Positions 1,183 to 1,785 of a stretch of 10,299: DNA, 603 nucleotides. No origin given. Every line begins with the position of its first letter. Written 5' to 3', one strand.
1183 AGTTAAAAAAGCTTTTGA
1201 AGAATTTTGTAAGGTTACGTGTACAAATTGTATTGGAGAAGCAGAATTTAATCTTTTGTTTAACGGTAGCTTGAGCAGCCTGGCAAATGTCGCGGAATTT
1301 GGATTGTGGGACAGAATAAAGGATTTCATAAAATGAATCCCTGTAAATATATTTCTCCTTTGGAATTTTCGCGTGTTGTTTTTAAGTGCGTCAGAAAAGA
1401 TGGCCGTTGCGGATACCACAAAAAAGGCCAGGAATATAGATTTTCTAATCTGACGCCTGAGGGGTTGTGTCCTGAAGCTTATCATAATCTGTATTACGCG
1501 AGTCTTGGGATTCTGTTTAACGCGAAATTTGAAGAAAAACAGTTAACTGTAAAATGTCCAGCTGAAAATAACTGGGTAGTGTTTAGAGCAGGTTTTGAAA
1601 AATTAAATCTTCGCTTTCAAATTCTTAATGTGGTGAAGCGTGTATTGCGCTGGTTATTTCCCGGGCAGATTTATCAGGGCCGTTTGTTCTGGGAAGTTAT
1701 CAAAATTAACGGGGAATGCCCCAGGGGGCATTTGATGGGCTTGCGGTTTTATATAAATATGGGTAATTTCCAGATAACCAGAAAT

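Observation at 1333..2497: Four diverged copies of one three-Cys domain, arranged as two tandem di-domain genes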

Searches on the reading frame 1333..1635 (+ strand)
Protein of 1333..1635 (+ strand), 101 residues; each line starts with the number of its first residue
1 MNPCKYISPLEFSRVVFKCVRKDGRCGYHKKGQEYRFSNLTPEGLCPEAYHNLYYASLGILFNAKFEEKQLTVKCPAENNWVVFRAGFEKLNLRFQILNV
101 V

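Call 6: search_protein_families(library=ncbifam, proteins=[window:1333-1635:+], max_evalue=10)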
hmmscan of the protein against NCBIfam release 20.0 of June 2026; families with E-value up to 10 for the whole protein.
seq(101 aa): 1 family
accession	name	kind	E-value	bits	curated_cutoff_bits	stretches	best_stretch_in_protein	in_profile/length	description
TIGR04076.1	TIGR04076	subfamily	3.4e-06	27.5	33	1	18-85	7-85/91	TIGR04076 family protein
